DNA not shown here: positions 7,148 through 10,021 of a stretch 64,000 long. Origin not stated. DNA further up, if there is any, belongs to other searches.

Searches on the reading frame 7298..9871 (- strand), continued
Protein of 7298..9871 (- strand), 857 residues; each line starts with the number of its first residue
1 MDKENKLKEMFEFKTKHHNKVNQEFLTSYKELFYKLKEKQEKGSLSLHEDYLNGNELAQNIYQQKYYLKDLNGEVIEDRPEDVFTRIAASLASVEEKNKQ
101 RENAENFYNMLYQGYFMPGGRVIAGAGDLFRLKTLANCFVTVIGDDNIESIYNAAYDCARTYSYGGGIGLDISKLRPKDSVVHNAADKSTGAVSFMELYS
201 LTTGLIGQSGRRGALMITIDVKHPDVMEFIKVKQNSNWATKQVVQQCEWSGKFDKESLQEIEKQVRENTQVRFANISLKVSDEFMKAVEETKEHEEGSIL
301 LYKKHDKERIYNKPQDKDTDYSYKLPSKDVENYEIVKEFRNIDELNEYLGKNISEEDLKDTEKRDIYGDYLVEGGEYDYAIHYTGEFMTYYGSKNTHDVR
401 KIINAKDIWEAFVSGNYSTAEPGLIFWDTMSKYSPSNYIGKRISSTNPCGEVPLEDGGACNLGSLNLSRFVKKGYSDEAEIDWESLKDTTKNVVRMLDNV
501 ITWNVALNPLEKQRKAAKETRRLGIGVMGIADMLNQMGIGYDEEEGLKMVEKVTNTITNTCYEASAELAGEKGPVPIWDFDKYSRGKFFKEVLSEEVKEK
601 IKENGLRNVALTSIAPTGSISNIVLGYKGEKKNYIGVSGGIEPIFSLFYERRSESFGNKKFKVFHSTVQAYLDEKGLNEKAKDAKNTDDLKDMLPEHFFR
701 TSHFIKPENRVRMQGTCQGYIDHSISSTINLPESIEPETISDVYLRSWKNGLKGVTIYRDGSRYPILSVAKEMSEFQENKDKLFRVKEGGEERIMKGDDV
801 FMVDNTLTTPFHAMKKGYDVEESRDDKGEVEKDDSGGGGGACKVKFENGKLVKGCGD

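Call 30: find_encoding_contigs(protein=P0005, flank=10000, max_places=3)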
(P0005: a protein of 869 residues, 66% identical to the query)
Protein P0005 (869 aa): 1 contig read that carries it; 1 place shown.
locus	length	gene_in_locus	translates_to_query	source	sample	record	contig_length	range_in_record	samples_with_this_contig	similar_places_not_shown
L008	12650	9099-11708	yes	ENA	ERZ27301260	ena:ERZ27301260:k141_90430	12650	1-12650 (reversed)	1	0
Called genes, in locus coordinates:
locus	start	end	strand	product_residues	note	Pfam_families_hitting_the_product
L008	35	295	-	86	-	PF01247:Ribosomal_L35Ae, PF01782:RimM (faint)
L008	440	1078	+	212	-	PF04055:Radical_SAM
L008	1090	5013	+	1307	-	-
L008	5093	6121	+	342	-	-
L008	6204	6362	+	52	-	-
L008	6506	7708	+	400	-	PF01970:TctA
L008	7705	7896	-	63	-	-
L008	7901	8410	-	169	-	PF02002:TFIIE_alpha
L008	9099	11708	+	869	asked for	PF00317:Ribonuc_red_lgN, PF02867:Ribonuc_red_lgC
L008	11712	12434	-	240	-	-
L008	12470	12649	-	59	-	?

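Call 31: find_encoding_contigs(protein=P0006, flank=10000, max_places=3)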
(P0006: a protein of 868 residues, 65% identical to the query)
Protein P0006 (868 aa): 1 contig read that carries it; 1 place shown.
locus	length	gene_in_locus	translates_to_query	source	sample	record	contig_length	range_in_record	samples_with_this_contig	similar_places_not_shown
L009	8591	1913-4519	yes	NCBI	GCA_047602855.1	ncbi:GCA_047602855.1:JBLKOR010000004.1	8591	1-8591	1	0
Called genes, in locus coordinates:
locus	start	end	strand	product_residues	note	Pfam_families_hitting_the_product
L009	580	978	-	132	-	-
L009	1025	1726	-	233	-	-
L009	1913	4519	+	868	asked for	PF00317:Ribonuc_red_lgN, PF02867:Ribonuc_red_lgC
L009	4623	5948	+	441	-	PF06245:DUF1015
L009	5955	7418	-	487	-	PF05822:UMPH-1, PF01209:Ubie_methyltran (weak), PF03848:TehB (weak), PF13489:Methyltransf_23, PF08241:Methyltransf_11, PF08242:Methyltransf_12, PF13649:Methyltransf_25, PF13847:Methyltransf_31, +4 more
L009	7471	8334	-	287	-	PF00892:EamA, PF03151:TPT (faint), PF00892:EamA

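Call 32: find_encoding_contigs(protein=P0012, flank=10000, max_places=4)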
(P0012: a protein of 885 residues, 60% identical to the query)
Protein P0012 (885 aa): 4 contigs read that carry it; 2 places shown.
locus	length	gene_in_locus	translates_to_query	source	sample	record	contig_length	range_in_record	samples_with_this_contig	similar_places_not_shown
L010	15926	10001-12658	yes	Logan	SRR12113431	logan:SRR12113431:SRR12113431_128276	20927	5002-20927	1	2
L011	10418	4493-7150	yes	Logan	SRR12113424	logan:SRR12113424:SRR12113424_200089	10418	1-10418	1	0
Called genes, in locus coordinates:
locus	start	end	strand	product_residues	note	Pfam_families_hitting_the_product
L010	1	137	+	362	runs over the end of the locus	PF00226:DnaJ, PF01556:DnaJ_C, PF15777:Anti-TRAP (faint), PF00684:DnaJ_CXXCXGXG, PF27659:CHP02642 (faint)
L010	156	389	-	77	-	-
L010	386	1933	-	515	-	-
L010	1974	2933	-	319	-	PF03413:PepSY (weak)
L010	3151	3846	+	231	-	PF13620:CarboxypepD_reg (weak), PF24034:DUF7343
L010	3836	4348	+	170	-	-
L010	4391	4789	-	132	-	PF01850:PIN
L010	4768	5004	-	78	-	-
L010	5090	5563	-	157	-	PF01467:CTP_transf_like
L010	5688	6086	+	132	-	-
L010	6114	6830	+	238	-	PF01902:Diphthami_syn_2_N, PF28410:Diphthami_syn_2_C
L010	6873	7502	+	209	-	-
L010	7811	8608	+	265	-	PF13482:RNase_H_2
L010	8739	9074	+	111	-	-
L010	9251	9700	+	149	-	PF22811:Zn_ribbon_NrdR, PF03477:ATP-cone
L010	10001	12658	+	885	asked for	PF00317:Ribonuc_red_lgN, PF02867:Ribonuc_red_lgC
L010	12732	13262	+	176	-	-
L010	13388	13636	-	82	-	PF10884:DUF2683 (weak)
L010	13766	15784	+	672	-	PF03477:ATP-cone, PF00317:Ribonuc_red_lgN, PF02867:Ribonuc_red_lgC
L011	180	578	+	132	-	-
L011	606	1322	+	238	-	PF01902:Diphthami_syn_2_N, PF28410:Diphthami_syn_2_C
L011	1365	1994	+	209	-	-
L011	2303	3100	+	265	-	PF13482:RNase_H_2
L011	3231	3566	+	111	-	-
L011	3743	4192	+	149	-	PF22811:Zn_ribbon_NrdR, PF03477:ATP-cone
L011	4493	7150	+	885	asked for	PF00317:Ribonuc_red_lgN, PF02867:Ribonuc_red_lgC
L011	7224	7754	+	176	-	-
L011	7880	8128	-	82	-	PF10884:DUF2683 (weak)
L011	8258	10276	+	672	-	PF03477:ATP-cone, PF00317:Ribonuc_red_lgN, PF02867:Ribonuc_red_lgC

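Call 34: find_homologous_proteins(query=L010:9251-9697:+, max_evalue=1e-10)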
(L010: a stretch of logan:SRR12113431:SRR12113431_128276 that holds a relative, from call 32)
Query L010:9251-9697:+ (149 aa): 7995 proteins with E <= 1e-10 among 8000 candidates; the best 120 are listed.
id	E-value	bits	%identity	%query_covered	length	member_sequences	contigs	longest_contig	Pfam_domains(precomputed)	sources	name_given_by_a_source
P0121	2.7e-89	314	100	100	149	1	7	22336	PF22811.3,PF03477.22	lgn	-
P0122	3.1e-89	314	100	100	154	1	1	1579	PF22811.3,PF03477.22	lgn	-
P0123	1.1e-83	296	91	100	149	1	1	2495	PF22811.3,PF03477.22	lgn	-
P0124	4.3e-81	288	88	100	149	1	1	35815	PF22811.3,PF03477.22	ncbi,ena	-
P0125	1.7e-76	273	85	100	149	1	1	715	PF22811.3,PF03477.22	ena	-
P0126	8.9e-76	271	83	100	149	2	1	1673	PF22811.3,PF03477.22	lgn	-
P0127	2.0e-73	263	82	100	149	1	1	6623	PF22811.3,PF03477.22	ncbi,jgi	-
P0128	2.4e-73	263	82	100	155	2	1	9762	PF22811.3,PF03477.22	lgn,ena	-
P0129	1.4e-56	208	64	100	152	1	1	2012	PF22811.3,PF03477.22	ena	-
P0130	1.8e-56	208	66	100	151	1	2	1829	PF22811.3,PF03477.22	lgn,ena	-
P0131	3.5e-56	207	64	100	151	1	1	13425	PF22811.3,PF03477.22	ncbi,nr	ncbi:transcriptional repressor NrdR [Candidatus Woesearchaeota archaeon]|nr:transcriptional represso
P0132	6.1e-56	206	65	100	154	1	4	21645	PF22811.3,PF03477.22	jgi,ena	-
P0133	1.0e-55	206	65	99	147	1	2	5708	PF22811.3,PF03477.22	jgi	-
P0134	1.4e-55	205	64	100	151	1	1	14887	PF22811.3,PF03477.22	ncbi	-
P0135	1.5e-55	205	64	99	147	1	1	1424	PF22811.3,PF03477.22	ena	-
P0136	1.8e-55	205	60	100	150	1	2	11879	PF22811.3,PF03477.22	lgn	-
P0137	2.4e-55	204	65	100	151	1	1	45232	PF22811.3,PF03477.22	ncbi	-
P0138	3.0e-55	204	63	100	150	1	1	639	PF22811.3,PF03477.22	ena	-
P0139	4.1e-55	204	61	100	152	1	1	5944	PF22811.3,PF03477.22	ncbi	-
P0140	5.8e-55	203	65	100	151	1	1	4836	PF22811.3,PF03477.22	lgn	-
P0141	2.0e-54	201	63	100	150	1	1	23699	PF22811.3,PF03477.22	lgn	-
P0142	2.1e-54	201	62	99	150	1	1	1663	PF22811.3,PF03477.22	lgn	-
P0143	2.4e-54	201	63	100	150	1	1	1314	PF22811.3,PF03477.22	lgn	-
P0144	2.5e-54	201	61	100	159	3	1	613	PF22811.3,PF03477.22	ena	-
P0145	4.6e-54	200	62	100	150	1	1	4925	PF22811.3,PF03477.22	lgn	-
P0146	4.7e-54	200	62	100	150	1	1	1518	PF22811.3,PF03477.22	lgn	-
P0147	1.2e-53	199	62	100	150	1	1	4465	PF22811.3,PF03477.22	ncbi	ncbi:MAG: transcriptional regulator NrdR [archaeon]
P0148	1.7e-53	198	61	99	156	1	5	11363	PF22811.3,PF03477.22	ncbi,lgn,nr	ncbi:transcriptional repressor NrdR [Candidatus Woesearchaeota archaeon]|nr:transcriptional represso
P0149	1.8e-53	198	58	100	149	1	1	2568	PF22811.3,PF03477.22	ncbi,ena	-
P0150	2.0e-53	198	60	100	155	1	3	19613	PF22811.3,PF03477.22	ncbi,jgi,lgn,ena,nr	ncbi:MAG TPA: transcriptional repressor NrdR [Candidatus Aenigmarchaeota archaeon]|nr:MAG: transcrip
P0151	2.1e-53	198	60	100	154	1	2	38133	PF22811.3,PF03477.22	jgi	jgi:transcriptional repressor NrdR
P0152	2.4e-53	198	60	99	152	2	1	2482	PF22811.3,PF03477.22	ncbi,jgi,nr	ncbi:MAG TPA: transcriptional repressor NrdR [Candidatus Aenigmarchaeota archaeon]|nr:transcriptiona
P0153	2.7e-53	198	62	99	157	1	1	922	PF22811.3,PF03477.22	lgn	-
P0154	2.8e-53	198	60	100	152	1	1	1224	PF22811.3,PF03477.22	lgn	-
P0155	2.9e-53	198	62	100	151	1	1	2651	PF22811.3,PF03477.22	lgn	-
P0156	3.2e-53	197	60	100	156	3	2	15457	PF22811.3,PF03477.22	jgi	-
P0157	3.4e-53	197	64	100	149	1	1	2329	PF22811.3,PF03477.22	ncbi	-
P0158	4.1e-53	197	62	100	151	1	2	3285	PF22811.3,PF03477.22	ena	-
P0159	4.3e-53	197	61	99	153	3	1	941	PF22811.3,PF03477.22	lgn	-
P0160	5.3e-53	197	62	100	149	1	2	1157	PF22811.3,PF03477.22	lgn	-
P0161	5.8e-53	197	62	100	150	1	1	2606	PF22811.3,PF03477.22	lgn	-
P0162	5.9e-53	197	62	100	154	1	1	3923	PF22811.3,PF03477.22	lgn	-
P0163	6.1e-53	197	64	99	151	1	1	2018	PF22811.3,PF03477.22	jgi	jgi:transcriptional repressor NrdR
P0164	6.8e-53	196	62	100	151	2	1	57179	PF22811.3,PF03477.22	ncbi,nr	ncbi:MAG: transcriptional regulator NrdR [Candidatus Micrarchaeota archaeon]|nr:transcriptional regu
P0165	6.9e-53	196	64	89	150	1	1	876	PF22811.3,PF03477.22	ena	-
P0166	7.4e-53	196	62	100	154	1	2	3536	PF22811.3,PF03477.22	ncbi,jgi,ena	-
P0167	7.9e-53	196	62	99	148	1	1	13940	PF22811.3,PF03477.22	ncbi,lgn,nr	ncbi:MAG: transcriptional regulator NrdR [Nanoarchaeota archaeon]|nr:transcriptional regulator NrdR 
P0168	8.0e-53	196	64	99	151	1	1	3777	PF22811.3,PF03477.22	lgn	-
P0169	8.5e-53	196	63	99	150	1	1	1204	PF22811.3,PF03477.22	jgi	jgi:transcriptional repressor NrdR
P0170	8.9e-53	196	62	99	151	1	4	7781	PF22811.3,PF03477.22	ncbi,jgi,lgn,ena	-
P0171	9.4e-53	196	62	100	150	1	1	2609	PF22811.3,PF03477.22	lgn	-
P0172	9.6e-53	196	63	100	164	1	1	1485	PF22811.3,PF03477.22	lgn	-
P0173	1.0e-52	196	61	99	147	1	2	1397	PF22811.3,PF03477.22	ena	-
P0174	1.4e-52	195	61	94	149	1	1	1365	PF22811.3,PF03477.22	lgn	-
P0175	1.5e-52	195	60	100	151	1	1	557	PF22811.3,PF03477.22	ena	-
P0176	1.5e-52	195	61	100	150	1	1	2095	PF22811.3,PF03477.22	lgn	-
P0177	1.7e-52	195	61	100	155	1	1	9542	PF22811.3,PF03477.22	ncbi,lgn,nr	ncbi:MAG: transcriptional regulator NrdR [Candidatus Micrarchaeota archaeon]|nr:transcriptional regu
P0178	1.7e-52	195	62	95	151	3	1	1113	PF22811.3,PF03477.22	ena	-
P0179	1.8e-52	195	60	100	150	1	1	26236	PF22811.3,PF03477.22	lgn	-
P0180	1.8e-52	195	62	100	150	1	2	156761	PF22811.3,PF03477.22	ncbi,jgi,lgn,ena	-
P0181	2.0e-52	195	64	99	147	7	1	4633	PF22811.3,PF03477.22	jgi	-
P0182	2.1e-52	195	63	99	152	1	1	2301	PF22811.3,PF03477.22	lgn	-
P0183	2.2e-52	195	61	99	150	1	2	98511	PF22811.3,PF03477.22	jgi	jgi:transcriptional repressor NrdR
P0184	2.7e-52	194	60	99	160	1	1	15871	PF22811.3,PF03477.22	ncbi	-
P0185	2.7e-52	194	63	99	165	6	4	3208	PF22811.3,PF03477.22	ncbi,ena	-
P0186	2.8e-52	194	62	100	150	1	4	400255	PF22811.3,PF03477.22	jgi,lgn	jgi:transcriptional repressor NrdR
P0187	2.8e-52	194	61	95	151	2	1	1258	PF22811.3,PF03477.22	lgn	-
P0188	2.8e-52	194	60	99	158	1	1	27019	PF22811.3,PF03477.22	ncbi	-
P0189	2.9e-52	194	58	99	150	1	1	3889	PF22811.3,PF03477.22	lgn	-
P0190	2.9e-52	194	59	99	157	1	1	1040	PF22811.3,PF03477.22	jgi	jgi:transcriptional repressor NrdR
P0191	3.3e-52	194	62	100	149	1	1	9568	PF22811.3,PF03477.22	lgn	-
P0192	3.4e-52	194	63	100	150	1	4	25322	PF22811.3,PF03477.22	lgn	-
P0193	3.7e-52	194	59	100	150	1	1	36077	PF22811.3,PF03477.22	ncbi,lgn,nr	ncbi:MAG: transcriptional repressor NrdR [Nanoarchaeota archaeon]|nr:MAG: transcriptional repressor 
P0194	3.7e-52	194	62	94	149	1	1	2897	PF22811.3,PF03477.22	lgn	-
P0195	3.9e-52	194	59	100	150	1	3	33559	PF22811.3,PF03477.22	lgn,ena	-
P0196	4.1e-52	194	62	99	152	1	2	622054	PF22811.3,PF03477.22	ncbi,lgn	ncbi:MAG: transcriptional regulator NrdR [Candidatus Aenigmatarchaeota archaeon]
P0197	4.3e-52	194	63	100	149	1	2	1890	PF22811.3,PF03477.22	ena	-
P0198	4.5e-52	194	60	100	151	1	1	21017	PF22811.3,PF03477.22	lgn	-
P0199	4.5e-52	194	61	99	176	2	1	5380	PF22811.3,PF03477.22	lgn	-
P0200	4.7e-52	194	56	100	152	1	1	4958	PF22811.3,PF03477.22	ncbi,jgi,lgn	-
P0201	4.7e-52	194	61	100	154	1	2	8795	PF22811.3,PF03477.22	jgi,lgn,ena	-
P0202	4.7e-52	194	62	100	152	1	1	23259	PF22811.3,PF03477.22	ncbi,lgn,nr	ncbi:transcriptional regulator NrdR [Candidatus Woesearchaeota archaeon]|nr:transcriptional regulato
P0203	5.2e-52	194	60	100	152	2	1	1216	PF22811.3,PF03477.22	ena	-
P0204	6.2e-52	193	59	100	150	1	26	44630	PF22811.3,PF03477.22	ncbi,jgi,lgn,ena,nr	ncbi:MAG: transcriptional regulator NrdR [Spirochaetia bacterium]|jgi:transcriptional repressor NrdR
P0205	6.3e-52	193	62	100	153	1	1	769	PF22811.3,PF03477.22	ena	-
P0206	6.9e-52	193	62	100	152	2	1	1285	PF22811.3,PF03477.22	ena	-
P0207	7.3e-52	193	61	99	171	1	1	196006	PF22811.3,PF03477.22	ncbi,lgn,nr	ncbi:MAG: transcriptional regulator NrdR [Candidatus Woesearchaeota archaeon]|nr:transcriptional reg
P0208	7.5e-52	193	60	100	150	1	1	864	PF22811.3,PF03477.22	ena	-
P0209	7.5e-52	193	60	100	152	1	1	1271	PF22811.3,PF03477.22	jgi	jgi:transcriptional repressor NrdR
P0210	8.6e-52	193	60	100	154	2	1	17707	PF22811.3,PF03477.22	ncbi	-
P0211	8.7e-52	193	59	100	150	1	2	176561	PF22811.3,PF03477.22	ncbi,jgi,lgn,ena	-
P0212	8.8e-52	193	61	99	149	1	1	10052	PF22811.3,PF03477.22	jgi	jgi:transcriptional repressor NrdR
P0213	8.9e-52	193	62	100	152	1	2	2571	PF22811.3,PF03477.22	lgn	-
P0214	9.3e-52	193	61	100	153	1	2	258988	PF22811.3,PF03477.22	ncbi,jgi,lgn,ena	-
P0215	1.0e-51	193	57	100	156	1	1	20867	PF22811.3,PF03477.22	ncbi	ncbi:MAG: transcriptional regulator NrdR [archaeon]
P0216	1.1e-51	193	61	100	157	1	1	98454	PF22811.3,PF03477.22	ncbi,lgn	-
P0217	1.1e-51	193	59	100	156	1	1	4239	PF22811.3,PF03477.22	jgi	jgi:transcriptional repressor NrdR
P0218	1.1e-51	192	61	100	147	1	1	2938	PF22811.3,PF03477.22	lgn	-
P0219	1.1e-51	192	58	100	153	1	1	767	PF22811.3,PF03477.22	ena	-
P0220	1.2e-51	192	60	100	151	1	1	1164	PF22811.3,PF03477.22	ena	-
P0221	1.2e-51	192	62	100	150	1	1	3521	PF22811.3,PF03477.22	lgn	-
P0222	1.2e-51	192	61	100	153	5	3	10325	PF22811.3,PF03477.22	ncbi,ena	-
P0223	1.3e-51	192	59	100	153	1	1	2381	PF22811.3,PF03477.22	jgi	jgi:transcriptional repressor NrdR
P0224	1.3e-51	192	60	100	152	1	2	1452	PF22811.3,PF03477.22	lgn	-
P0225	1.5e-51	192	58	100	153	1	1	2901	PF22811.3,PF03477.22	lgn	-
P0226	1.5e-51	192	60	100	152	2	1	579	PF22811.3,PF03477.22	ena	-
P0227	1.6e-51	192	59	99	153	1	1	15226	PF22811.3,PF03477.22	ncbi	-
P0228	1.7e-51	192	62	100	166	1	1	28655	PF22811.3,PF03477.22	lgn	-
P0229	1.7e-51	192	58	100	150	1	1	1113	PF22811.3,PF03477.22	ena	-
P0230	1.7e-51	192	62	99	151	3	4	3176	PF22811.3,PF03477.22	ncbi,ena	-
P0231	1.9e-51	192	62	100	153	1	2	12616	PF22811.3,PF03477.22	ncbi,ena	-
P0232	1.9e-51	192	62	100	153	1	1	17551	PF22811.3,PF03477.22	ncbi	ncbi:MAG: transcriptional regulator NrdR [archaeon]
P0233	2.0e-51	192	58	100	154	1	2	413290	PF22811.3,PF03477.22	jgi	jgi:transcriptional repressor NrdR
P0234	2.0e-51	192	62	100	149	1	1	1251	PF22811.3,PF03477.22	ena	-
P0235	2.1e-51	192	60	100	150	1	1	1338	PF22811.3,PF03477.22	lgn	-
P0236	2.3e-51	191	60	100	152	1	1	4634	PF22811.3,PF03477.22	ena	-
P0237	2.3e-51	191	60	100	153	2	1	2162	PF22811.3,PF03477.22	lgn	-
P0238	2.4e-51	191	59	100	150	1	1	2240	PF22811.3,PF03477.22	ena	-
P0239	2.5e-51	191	57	100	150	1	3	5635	PF22811.3,PF03477.22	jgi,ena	-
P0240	2.5e-51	191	57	100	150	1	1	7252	PF22811.3,PF03477.22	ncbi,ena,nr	ncbi:TPA: transcriptional repressor NrdR [Candidatus Woesearchaeota archaeon]|nr:transcriptional rep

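Call 36: list_cluster_members(proteins=[P0001, P0134, P0137, P0139, P0149, P0157, P0184, P0188, P0210, P0227])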
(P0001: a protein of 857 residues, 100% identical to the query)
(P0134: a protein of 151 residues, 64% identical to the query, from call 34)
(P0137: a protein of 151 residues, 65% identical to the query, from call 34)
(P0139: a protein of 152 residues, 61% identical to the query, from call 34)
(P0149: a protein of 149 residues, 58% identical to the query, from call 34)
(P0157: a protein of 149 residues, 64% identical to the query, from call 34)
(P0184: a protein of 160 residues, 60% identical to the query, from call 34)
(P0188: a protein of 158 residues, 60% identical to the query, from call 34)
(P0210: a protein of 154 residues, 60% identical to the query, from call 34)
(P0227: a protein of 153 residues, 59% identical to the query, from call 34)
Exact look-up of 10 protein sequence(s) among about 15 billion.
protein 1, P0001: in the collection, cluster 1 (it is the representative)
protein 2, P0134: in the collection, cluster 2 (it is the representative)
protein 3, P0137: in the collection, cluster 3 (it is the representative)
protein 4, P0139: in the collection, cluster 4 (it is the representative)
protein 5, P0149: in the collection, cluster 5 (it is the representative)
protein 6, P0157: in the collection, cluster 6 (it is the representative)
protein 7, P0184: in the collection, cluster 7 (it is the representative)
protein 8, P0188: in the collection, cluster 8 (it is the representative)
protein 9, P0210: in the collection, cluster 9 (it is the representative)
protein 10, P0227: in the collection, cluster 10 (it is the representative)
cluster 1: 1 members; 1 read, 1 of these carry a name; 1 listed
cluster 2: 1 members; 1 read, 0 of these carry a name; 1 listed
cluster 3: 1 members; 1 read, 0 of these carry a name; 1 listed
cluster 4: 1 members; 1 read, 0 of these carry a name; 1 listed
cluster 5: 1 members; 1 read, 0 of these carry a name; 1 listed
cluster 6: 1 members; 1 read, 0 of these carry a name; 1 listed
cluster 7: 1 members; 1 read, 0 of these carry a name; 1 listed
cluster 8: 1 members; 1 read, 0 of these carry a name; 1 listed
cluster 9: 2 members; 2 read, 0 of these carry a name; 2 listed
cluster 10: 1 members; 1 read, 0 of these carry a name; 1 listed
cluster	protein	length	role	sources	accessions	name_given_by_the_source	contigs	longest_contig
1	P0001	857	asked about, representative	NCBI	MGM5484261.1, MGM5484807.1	MAG: adenosylcobalamin-dependent ribonucleoside-diphosphate reductase [Nanobdellota ...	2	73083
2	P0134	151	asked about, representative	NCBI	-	-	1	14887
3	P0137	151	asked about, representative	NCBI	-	-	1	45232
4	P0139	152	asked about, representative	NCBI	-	-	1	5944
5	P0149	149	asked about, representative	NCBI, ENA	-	-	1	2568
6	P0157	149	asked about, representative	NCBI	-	-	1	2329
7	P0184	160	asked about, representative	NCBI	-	-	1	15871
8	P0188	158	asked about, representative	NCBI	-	-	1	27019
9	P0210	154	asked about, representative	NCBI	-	-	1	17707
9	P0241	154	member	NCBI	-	-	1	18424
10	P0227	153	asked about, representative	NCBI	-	-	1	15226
